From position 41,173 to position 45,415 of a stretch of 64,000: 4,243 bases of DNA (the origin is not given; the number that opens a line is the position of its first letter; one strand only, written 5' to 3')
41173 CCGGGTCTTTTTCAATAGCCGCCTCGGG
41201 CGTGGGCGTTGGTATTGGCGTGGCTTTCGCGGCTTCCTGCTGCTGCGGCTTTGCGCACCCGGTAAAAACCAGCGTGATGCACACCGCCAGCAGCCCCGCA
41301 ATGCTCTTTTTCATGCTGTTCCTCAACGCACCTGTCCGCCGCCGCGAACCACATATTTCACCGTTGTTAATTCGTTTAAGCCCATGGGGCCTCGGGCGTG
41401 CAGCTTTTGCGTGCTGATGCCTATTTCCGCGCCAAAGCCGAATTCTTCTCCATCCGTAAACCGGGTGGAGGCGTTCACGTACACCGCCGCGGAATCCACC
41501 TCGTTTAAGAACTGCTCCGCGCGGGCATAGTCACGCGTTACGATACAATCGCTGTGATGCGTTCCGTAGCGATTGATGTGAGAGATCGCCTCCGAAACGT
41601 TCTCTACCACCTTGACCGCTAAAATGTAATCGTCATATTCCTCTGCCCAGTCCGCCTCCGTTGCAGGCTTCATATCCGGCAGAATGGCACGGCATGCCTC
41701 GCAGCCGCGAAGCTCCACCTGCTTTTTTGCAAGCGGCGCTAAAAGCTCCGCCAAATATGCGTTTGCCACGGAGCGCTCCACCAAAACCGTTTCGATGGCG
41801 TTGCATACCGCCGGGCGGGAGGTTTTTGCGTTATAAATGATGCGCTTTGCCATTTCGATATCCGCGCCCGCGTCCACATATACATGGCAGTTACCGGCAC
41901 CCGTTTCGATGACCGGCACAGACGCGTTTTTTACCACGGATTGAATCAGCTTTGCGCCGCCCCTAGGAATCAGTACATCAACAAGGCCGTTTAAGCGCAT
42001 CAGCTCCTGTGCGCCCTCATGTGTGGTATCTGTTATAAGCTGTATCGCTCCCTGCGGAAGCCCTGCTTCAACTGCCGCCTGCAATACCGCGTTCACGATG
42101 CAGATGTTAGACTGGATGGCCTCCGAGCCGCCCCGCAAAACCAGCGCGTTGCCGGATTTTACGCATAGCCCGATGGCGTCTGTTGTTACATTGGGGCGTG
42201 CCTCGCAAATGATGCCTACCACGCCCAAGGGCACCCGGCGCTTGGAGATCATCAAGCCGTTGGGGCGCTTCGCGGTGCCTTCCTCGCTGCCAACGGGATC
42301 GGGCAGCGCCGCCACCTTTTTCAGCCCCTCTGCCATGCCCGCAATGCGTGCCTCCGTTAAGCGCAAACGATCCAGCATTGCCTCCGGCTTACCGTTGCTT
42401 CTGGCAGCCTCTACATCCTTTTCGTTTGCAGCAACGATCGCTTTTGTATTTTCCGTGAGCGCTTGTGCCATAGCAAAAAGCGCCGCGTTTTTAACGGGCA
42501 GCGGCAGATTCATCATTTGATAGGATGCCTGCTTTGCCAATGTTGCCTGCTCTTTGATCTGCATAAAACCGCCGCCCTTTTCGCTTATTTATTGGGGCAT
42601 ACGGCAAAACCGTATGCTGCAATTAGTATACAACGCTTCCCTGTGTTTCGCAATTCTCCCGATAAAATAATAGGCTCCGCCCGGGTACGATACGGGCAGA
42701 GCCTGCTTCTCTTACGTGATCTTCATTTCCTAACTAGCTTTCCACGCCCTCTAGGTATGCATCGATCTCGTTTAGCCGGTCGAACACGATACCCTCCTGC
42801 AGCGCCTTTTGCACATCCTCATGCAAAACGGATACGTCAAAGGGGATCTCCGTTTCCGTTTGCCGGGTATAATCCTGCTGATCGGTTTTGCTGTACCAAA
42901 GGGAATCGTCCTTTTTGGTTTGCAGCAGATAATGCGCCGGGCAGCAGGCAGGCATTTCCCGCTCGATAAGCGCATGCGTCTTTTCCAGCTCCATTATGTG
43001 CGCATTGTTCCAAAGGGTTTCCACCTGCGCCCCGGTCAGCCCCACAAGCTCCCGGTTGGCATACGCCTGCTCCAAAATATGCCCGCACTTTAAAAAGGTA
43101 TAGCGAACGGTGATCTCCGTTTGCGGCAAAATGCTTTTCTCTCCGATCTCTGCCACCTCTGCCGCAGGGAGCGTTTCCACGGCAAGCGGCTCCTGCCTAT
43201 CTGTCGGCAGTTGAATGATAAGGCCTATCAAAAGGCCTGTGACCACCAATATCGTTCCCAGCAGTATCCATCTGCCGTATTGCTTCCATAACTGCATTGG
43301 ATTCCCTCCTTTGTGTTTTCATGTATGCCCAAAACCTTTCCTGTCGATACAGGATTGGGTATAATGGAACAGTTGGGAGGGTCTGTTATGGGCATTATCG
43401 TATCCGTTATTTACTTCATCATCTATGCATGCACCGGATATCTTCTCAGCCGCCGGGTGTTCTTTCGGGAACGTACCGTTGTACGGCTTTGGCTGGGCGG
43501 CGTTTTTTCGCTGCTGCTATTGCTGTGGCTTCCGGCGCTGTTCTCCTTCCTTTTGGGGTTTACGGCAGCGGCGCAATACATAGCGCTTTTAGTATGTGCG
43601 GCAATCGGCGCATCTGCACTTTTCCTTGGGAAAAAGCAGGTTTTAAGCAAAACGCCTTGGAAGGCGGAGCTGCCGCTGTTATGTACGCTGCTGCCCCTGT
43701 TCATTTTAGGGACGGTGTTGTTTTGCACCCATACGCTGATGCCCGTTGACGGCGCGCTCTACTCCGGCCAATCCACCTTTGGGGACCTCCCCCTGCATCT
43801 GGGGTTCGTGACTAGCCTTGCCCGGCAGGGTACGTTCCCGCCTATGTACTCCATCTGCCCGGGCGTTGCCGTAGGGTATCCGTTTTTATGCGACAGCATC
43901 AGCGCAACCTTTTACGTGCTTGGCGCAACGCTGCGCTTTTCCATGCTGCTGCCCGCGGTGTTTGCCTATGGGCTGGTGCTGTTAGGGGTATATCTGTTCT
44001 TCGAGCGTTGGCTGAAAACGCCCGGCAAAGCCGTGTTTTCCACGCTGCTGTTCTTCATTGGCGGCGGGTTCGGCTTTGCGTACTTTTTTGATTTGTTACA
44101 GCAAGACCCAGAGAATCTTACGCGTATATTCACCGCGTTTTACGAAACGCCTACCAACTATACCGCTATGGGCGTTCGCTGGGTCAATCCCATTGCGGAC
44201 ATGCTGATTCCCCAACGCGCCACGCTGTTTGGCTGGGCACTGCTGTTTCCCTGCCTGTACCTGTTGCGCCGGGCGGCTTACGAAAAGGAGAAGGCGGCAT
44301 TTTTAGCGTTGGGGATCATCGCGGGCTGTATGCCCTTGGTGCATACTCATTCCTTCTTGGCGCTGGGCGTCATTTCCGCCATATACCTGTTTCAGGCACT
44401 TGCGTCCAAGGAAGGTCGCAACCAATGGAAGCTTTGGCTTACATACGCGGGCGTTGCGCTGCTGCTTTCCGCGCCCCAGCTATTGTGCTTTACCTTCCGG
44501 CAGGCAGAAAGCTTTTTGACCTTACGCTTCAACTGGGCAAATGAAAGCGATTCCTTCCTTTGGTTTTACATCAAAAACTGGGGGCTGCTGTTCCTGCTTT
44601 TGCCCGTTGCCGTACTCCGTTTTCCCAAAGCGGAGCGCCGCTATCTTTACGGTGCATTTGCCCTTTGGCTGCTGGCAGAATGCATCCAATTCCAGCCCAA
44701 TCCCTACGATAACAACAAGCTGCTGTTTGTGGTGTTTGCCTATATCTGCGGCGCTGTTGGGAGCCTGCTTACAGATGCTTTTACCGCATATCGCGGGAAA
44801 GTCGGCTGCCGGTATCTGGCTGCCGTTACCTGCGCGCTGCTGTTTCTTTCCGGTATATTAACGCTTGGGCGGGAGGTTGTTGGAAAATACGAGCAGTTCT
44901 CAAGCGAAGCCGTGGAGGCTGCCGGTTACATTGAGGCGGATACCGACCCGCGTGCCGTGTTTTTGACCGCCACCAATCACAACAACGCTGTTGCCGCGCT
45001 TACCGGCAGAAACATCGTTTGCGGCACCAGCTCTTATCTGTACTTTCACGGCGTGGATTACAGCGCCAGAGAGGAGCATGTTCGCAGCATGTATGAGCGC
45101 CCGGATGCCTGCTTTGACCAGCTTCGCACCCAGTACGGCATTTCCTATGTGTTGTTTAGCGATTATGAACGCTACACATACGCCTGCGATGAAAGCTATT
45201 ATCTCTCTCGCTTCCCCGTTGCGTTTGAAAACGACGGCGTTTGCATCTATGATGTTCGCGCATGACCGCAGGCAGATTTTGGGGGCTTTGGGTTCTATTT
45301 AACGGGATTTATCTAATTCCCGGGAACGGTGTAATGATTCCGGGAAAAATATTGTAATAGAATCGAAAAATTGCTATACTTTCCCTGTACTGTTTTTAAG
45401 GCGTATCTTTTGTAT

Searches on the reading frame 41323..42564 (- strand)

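Call 9: search_protein_families(library=pfam, proteins=[window:41323-42564:-], max_evalue=0.001)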
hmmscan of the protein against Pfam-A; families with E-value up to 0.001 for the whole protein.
window:41323-42564:- (413 aa): 1 family
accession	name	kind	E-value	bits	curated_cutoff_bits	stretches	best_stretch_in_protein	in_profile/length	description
PF00171.27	Aldedh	-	1.9e-23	83.2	23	2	2-282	30-297/461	Aldehyde dehydrogenase family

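Call 10: search_protein_families(library=ncbifam, proteins=[window:41323-42564:-], max_evalue=0.01)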
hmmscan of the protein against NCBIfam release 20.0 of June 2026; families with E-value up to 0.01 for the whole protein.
window:41323-42564:- (413 aa): 25 families
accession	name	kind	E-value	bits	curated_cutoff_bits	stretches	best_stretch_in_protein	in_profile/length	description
NF001221.0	PRK00197.1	equivalog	6.9e-182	604.8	289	1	2-413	6-417/418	glutamate-5-semialdehyde dehydrogenase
TIGR00407.1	proA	equivalog_domain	2.5e-148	494.2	317.45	1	10-403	1-398/398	glutamate-5-semialdehyde dehydrogenase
TIGR01092.1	P5CS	equivalog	7.9e-106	354.9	796.75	1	5-412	290-694/715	delta l-pyrroline-5-carboxylate synthetase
TIGR02518.1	EutH_ACDH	equivalog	1.1e-19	70.7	620.1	1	110-274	102-267/488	acetaldehyde dehydrogenase (acetylating)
NF010378.0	PRK13805.1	equivalog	2.1e-19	68.9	951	1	112-274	110-273/872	bifunctional acetaldehyde-CoA/alcohol dehydrogenase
NF047625.1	AcylSulfactDhSauS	equivalog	4.8e-14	52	600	1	108-274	98-264/464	acylating sulfoacetaldehyde dehydrogenase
NF040648.1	lactal_redase_Meth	equivalog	5.4e-14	52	650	1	4-276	36-296/463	lactaldehyde dehydrogenase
NF011927.0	PRK15398.1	subfamily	9.7e-14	50.9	403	1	26-276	39-294/465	aldehyde dehydrogenase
NF052305.1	DioxValDhHalo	equivalog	1.9e-13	50.1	750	2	105-276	134-306/483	2,5-dioxovalerate dehydrogenase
NF042993.1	AlphKGSA_gudD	equivalog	1.4e-11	43.8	770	1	5-280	46-309/481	alpha-ketoglutaric semialdehyde dehydrogenase GucD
TIGR03216.1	OH_muco_semi_DH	equivalog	1e-09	37.6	693.25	1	28-276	64-305/481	2-hydroxymuconic semialdehyde dehydrogenase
TIGR01804.1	BADH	equivalog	1.8e-08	33.3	668.6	1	104-277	125-299/467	betaine-aldehyde dehydrogenase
NF007352.0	PRK09847.1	equivalog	3.3e-08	32.4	850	1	74-275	121-323/495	aldehyde dehydrogenase PuuC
NF050084.1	pip_6_carb_DH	equivalog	9.6e-08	31.4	730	1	98-276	104-285/475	L-piperidine-6-carboxylate dehydrogenase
NF006916.0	PRK09407.1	equivalog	1.8e-07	30.2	521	1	108-278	152-321/526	succinic semialdehyde dehydrogenase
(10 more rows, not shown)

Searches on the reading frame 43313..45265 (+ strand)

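Call 68: search_protein_families(library=pfam, proteins=[window:43313-45265:+], max_evalue=0.1)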
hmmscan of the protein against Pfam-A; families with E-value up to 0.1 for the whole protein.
window:43313-45265:+ (650 aa): 1 family
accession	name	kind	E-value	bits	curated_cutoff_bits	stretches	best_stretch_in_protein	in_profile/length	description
PF10034.15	Dpy19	-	0.0027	16.4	27.2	1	469-618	445-592/653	Q-cell neuroblast polarisation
